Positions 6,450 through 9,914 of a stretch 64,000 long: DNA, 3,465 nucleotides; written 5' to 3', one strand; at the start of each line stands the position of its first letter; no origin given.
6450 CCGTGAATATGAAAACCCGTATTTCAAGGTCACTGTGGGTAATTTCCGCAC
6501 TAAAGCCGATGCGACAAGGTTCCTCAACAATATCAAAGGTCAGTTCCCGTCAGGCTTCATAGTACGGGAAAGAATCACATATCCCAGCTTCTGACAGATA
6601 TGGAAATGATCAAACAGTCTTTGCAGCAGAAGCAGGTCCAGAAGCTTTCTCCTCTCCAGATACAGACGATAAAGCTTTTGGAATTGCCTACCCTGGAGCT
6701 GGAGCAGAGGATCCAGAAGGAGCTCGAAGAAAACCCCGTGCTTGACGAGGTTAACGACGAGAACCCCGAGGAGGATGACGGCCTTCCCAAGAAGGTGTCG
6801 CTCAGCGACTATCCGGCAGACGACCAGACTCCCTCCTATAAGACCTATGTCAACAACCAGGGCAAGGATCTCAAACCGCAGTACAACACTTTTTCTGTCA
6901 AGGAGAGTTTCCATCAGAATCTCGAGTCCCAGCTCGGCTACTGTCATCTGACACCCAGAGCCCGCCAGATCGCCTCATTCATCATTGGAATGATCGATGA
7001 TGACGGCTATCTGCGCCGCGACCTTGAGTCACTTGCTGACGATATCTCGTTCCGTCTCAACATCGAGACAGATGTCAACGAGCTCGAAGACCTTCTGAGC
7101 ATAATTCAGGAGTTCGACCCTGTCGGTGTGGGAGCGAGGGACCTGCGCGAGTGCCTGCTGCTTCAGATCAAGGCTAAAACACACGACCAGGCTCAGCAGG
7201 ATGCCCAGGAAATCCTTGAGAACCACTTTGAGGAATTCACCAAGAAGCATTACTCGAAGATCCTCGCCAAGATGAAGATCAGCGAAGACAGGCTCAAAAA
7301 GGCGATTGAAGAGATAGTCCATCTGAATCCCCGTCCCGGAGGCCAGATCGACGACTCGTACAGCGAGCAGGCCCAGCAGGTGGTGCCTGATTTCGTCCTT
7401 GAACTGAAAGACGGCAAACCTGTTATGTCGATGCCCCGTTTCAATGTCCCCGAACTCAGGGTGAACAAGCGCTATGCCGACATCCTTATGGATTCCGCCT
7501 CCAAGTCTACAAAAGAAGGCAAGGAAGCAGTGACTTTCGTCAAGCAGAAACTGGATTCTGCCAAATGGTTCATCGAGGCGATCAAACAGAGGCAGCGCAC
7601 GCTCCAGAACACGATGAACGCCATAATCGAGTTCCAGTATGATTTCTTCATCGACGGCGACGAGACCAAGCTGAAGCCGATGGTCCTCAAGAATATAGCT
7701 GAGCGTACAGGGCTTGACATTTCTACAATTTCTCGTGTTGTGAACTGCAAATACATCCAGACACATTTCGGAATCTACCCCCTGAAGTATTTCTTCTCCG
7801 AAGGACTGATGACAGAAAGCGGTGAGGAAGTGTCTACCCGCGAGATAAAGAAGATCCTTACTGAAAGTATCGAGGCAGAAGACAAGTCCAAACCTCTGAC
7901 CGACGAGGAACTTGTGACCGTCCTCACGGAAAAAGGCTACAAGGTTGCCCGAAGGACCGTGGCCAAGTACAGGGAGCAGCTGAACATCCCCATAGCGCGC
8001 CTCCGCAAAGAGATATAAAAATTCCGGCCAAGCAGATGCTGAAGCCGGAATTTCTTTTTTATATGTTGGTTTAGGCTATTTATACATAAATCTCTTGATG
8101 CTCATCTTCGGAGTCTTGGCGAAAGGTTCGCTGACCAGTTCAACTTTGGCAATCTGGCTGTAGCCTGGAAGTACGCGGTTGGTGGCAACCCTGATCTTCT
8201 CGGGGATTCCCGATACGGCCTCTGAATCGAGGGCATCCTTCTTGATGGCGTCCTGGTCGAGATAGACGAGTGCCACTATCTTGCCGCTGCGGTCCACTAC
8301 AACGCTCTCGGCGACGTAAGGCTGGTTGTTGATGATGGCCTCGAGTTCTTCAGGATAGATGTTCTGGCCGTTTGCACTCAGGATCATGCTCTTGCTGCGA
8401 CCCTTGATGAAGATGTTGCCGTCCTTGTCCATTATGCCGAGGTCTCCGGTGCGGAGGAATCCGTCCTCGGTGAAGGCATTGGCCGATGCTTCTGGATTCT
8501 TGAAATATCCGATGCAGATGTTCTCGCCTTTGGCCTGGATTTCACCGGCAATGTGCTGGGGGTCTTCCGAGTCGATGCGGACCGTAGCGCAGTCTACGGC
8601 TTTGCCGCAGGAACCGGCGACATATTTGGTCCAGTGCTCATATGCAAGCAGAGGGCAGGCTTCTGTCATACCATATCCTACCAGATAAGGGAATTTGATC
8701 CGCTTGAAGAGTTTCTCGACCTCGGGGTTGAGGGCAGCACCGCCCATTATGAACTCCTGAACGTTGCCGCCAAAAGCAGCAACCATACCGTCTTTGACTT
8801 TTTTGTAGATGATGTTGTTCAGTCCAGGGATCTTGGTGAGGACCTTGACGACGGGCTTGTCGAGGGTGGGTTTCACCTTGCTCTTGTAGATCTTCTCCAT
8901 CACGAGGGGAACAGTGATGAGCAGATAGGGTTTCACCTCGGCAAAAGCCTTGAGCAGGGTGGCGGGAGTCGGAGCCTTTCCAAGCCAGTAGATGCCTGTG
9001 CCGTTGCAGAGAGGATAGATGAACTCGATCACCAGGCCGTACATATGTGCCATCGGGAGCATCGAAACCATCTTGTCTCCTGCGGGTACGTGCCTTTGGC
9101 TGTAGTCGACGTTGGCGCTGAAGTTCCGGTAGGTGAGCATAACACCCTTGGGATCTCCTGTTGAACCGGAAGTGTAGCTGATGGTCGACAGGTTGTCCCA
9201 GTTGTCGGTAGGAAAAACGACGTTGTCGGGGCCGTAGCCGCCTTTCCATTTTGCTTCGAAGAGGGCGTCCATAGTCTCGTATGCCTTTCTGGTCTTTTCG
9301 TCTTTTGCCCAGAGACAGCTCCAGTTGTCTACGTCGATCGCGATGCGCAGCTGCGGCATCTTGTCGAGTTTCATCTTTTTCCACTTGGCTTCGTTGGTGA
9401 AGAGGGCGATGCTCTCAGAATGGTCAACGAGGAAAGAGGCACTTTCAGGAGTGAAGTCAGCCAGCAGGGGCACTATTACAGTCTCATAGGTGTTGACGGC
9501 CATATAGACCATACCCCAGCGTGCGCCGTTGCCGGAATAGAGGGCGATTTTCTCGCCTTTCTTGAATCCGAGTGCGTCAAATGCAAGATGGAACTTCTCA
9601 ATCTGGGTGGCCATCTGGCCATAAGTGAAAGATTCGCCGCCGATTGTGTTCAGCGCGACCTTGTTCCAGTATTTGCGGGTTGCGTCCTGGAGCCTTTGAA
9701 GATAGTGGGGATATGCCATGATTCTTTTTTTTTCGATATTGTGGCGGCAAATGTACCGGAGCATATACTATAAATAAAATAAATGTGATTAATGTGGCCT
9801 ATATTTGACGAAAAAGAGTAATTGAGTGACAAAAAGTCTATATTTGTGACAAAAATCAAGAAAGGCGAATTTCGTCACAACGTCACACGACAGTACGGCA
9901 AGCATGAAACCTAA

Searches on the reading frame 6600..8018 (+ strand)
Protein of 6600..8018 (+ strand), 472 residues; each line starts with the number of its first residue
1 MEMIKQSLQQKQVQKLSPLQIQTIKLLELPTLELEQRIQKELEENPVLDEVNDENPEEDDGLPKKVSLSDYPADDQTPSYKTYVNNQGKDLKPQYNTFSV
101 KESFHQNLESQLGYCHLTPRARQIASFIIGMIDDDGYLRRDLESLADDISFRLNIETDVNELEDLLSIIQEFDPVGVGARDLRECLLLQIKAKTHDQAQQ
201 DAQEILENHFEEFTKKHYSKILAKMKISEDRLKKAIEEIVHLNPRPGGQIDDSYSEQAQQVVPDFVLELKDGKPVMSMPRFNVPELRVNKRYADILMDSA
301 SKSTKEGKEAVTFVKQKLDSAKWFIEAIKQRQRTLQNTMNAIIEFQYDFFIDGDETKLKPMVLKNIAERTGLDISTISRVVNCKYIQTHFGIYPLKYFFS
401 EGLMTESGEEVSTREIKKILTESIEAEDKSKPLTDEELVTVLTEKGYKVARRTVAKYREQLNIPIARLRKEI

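Call 21: search_protein_families(library=pfam, proteins=[window:6600-8018:+])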
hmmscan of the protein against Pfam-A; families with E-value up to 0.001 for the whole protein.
window:6600-8018:+ (472 aa): 3 families
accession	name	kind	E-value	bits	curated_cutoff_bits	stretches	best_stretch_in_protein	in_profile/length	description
PF04963.19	Sigma54_CBD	-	5.1e-57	193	22.9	1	98-292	6-185/185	Sigma-54 factor, core binding domain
PF04552.19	Sigma54_DBD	-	1.3e-52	178.2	22.8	1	312-470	2-159/160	Sigma-54, DNA binding domain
PF00309.25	Sigma54_AID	-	1.4e-14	54.1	23.8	1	5-50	1-46/46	Sigma-54 factor, Activator interacting domain (AID)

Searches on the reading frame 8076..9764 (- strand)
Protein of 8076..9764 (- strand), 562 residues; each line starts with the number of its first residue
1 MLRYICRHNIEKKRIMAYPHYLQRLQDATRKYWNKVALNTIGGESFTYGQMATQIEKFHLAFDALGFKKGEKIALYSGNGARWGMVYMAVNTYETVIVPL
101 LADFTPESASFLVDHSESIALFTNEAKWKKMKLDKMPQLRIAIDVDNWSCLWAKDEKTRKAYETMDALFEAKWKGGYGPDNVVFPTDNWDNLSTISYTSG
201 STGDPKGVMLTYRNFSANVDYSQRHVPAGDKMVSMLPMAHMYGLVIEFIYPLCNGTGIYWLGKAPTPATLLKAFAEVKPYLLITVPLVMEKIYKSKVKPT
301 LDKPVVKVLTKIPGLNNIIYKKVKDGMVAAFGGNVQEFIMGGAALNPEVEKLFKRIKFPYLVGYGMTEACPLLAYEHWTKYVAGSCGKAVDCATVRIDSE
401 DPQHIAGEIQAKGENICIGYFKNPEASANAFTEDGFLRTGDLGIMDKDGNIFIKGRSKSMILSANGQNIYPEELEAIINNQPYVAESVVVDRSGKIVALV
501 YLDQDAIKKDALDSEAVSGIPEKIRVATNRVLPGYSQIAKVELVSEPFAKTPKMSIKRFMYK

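Call 44: search_protein_families(library=pfam, proteins=[window:8076-9764:-])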
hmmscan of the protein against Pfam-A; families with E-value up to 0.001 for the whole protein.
window:8076-9764:- (562 aa): 2 families
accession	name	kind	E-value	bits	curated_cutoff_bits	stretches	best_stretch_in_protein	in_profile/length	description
PF00501.34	AMP-binding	-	2.7e-63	214.5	29.9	1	26-421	2-384/384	AMP-binding enzyme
PF23562.2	AMP-binding_C_3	-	5.2e-07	30.5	20.8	1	460-558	3-105/124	AMP-binding enzyme C-terminal domain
